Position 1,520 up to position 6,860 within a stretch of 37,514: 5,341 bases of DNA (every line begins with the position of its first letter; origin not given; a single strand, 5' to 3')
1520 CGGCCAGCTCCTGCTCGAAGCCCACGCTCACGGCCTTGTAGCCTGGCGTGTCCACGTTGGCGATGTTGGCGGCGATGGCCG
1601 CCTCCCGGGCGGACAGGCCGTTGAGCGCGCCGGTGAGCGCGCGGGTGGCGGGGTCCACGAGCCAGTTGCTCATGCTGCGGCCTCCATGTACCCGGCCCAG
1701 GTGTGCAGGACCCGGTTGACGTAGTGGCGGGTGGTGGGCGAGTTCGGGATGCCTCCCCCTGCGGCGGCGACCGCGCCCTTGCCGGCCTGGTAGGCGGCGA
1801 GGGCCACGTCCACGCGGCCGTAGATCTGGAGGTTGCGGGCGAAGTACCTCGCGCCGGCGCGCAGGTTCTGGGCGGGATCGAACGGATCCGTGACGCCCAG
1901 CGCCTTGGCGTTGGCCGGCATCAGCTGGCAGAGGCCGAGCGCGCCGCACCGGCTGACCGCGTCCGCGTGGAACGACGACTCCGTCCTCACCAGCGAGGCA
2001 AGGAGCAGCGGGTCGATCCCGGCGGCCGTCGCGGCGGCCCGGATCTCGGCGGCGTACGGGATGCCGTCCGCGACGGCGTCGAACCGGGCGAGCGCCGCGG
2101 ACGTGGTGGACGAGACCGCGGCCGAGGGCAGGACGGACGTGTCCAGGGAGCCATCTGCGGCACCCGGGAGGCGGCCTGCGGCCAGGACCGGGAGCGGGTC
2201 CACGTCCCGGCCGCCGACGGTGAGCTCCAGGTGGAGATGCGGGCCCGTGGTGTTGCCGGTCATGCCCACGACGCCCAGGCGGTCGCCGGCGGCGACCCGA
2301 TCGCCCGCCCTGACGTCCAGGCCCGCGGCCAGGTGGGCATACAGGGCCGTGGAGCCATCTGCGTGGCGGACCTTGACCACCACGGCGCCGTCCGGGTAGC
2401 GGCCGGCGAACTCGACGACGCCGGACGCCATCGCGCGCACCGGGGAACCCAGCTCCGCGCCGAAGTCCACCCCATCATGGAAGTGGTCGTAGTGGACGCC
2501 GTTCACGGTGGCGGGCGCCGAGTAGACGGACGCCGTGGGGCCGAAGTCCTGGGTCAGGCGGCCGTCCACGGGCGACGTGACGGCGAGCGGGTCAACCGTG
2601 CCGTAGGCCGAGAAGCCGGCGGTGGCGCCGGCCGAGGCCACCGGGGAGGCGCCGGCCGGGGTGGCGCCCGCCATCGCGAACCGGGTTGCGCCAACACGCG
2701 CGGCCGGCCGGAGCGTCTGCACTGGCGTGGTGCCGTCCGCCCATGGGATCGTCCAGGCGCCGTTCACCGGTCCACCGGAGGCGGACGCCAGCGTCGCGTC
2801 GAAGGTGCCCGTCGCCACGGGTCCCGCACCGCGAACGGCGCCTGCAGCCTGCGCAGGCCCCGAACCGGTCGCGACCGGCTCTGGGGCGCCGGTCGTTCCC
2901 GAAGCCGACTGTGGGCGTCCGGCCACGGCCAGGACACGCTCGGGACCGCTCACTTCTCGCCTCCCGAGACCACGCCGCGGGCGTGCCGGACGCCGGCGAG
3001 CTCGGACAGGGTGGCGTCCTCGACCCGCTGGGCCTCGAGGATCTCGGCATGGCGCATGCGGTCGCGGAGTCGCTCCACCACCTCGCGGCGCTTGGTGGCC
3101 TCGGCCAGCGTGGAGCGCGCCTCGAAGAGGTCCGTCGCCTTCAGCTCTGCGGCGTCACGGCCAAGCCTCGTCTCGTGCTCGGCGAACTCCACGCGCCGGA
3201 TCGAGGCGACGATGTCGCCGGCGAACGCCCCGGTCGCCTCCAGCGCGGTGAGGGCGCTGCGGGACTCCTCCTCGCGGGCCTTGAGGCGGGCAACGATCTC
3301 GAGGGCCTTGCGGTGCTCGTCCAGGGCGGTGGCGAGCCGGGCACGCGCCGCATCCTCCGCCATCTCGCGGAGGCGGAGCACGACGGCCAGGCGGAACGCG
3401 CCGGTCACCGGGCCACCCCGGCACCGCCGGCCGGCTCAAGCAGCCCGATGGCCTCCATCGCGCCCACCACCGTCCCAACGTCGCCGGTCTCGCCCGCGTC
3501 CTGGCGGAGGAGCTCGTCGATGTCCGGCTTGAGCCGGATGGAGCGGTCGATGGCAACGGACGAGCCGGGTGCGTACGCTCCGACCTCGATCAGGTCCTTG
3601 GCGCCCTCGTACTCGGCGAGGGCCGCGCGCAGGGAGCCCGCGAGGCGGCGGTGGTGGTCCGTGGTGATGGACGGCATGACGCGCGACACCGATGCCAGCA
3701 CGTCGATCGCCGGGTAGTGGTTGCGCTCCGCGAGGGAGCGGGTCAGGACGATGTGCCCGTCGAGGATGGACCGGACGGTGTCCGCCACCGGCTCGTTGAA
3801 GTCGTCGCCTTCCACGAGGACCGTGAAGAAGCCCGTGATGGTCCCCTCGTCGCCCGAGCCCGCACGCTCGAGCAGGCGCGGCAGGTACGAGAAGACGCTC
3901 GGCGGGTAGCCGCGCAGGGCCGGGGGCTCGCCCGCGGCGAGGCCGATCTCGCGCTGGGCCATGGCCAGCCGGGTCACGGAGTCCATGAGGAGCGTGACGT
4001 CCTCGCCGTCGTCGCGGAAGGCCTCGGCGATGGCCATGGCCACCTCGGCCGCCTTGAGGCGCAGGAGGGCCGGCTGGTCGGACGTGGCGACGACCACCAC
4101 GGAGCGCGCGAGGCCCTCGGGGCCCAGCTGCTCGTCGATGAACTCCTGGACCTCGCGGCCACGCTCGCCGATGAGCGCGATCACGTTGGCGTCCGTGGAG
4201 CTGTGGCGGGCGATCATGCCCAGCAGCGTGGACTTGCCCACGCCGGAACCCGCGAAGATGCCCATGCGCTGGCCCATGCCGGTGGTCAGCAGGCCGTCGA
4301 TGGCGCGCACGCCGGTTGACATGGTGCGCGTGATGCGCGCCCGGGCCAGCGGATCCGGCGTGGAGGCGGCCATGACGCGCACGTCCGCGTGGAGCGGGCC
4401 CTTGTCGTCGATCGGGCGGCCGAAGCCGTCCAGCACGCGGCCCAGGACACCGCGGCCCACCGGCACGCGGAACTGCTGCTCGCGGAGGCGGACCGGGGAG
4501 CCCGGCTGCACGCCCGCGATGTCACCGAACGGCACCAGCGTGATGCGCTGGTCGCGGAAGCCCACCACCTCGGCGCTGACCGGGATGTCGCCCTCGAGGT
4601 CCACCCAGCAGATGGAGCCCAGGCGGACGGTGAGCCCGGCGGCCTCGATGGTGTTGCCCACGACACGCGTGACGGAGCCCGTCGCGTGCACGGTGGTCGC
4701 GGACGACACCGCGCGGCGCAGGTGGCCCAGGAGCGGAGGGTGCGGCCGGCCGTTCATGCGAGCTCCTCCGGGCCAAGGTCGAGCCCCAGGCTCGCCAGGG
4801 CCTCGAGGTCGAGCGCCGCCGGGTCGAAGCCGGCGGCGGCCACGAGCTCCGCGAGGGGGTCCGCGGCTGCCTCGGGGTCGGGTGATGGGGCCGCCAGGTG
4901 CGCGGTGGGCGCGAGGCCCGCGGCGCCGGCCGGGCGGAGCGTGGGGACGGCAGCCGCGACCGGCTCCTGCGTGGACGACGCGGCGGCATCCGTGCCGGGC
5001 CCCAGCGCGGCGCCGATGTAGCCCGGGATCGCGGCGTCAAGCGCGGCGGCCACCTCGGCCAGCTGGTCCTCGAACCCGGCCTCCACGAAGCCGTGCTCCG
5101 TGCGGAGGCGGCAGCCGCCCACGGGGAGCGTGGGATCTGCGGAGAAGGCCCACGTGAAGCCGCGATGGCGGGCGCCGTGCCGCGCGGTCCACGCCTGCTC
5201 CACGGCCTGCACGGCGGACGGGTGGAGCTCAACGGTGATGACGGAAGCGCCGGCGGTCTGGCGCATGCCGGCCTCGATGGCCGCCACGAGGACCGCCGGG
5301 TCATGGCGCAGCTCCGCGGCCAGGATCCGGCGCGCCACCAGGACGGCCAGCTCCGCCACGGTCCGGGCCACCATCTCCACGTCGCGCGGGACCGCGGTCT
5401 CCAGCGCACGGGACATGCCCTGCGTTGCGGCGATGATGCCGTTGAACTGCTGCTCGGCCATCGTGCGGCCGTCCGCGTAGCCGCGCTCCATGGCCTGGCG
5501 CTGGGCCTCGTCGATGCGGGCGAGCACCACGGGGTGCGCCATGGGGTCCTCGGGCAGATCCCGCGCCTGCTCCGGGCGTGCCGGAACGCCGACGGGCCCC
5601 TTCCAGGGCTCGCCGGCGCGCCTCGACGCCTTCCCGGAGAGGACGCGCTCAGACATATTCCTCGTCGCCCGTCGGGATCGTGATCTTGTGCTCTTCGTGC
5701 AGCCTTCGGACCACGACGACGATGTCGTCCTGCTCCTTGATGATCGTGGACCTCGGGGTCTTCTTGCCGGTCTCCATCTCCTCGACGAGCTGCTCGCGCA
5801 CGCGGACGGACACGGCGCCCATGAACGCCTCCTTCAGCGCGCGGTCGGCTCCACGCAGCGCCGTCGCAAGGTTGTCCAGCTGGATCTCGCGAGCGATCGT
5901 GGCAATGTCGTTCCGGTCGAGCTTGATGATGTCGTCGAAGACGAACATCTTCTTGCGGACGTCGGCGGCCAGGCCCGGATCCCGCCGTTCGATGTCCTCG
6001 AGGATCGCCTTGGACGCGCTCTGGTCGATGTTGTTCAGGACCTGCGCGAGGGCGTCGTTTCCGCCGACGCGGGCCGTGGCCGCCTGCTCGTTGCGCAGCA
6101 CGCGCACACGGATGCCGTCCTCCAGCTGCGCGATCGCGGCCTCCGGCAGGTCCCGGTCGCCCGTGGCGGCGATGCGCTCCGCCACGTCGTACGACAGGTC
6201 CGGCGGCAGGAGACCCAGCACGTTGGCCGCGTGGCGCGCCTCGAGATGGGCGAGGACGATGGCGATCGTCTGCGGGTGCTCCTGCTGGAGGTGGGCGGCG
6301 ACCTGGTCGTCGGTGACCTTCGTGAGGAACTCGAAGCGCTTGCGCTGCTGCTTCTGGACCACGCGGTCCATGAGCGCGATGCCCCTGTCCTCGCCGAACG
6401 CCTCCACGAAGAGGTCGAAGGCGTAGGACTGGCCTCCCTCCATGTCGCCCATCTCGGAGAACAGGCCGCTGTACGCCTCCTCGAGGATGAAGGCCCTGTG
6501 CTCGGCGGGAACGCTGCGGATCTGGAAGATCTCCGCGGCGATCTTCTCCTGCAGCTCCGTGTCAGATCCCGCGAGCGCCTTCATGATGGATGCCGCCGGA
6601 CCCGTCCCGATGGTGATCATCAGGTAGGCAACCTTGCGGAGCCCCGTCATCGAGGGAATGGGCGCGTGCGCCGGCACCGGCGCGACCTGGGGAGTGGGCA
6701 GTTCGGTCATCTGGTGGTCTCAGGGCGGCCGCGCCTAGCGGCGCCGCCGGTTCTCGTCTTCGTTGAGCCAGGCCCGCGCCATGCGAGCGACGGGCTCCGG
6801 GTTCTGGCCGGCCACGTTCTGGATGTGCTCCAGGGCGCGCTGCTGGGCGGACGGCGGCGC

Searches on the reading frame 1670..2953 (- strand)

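Call 21: search_protein_families(library=pfam, proteins=[window:1670-2953:-], max_evalue=0.01)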
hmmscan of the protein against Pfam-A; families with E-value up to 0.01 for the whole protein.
window:1670-2953:- (427 aa): 2 families
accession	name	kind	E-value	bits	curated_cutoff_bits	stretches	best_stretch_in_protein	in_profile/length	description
PF01551.29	Peptidase_M23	-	7e-27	93.9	28.7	1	158-253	2-96/96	Peptidase family M23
PF01464.25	SLT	-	1.9e-22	79.5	21.3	1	304-398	3-104/117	Transglycosylase SLT domain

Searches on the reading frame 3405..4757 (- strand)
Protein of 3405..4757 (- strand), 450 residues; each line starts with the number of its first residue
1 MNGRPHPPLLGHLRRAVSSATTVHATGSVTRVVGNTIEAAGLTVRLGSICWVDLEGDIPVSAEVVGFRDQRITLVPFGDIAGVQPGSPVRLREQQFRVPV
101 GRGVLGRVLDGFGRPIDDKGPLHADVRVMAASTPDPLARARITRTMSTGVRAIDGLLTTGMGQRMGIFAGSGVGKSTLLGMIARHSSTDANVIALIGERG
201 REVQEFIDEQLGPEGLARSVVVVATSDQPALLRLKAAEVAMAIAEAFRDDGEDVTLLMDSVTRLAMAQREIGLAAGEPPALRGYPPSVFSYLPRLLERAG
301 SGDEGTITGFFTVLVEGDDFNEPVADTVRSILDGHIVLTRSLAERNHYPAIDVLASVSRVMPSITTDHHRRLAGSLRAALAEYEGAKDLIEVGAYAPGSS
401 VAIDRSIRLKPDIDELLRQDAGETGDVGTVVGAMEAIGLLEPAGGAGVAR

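Call 21: search_protein_families(library=pfam, proteins=[window:3405-4757:-], max_evalue=0.01)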
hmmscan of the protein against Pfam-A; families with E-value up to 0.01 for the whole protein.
window:3405-4757:- (450 aa): 4 families
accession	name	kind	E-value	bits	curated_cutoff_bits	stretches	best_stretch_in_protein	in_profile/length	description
PF00006.31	ATP-synt_ab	-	1.8e-88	296.1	29.5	1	149-358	1-213/213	ATP synthase alpha/beta family, nucleotide-binding domain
PF18269.6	T3SS_ATPase_C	-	1.5e-17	63.7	22.7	1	365-435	1-71/72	T3SS EscN ATPase C-terminal domain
PF02874.29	ATP-synt_ab_N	-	4.8e-06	27.4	20.9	1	29-90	1-66/69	ATP synthase alpha/beta family, beta-barrel domain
PF00005.33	ABC_tran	-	0.00061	20.8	25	1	158-202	7-51/137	ABC transporter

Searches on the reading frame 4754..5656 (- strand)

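Call 21: search_protein_families(library=pfam, proteins=[window:4754-5656:-], max_evalue=0.01)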
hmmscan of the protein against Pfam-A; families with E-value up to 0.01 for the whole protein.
window:4754-5656:- (300 aa): 1 family
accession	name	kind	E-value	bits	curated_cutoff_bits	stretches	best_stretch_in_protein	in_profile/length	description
PF02108.21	FliH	-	3.5e-14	53.3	24.1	1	85-201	14-127/128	Flagellar assembly protein FliH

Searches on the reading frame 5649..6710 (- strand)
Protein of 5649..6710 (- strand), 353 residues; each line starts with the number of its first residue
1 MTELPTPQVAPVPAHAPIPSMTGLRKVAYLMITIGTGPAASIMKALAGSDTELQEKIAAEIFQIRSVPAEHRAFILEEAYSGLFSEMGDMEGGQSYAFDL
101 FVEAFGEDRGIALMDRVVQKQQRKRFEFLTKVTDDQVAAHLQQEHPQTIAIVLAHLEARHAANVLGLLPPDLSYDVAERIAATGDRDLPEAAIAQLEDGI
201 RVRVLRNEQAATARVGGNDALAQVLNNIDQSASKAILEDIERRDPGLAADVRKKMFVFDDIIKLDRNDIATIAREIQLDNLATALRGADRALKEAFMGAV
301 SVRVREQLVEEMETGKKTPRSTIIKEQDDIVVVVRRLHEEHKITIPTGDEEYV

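Call 21: search_protein_families(library=pfam, proteins=[window:5649-6710:-], max_evalue=0.01)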
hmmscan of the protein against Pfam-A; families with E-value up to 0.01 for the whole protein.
window:5649-6710:- (353 aa): 4 families
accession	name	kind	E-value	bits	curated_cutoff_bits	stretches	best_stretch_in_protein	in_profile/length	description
PF01706.21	FliG_C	-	3e-33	114.8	23.3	1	238-345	1-108/108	FliG C-terminal domain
PF14842.11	FliG_N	-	9.7e-20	71.6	25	1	21-126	2-104/104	FliG N-terminal domain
PF14841.11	FliG_M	-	9e-19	67.9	25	1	135-203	2-68/76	FliG middle domain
PF03448.22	MgtE_N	-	0.00082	20.3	25.9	0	125-173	42-90/102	MgtE intracellular N domain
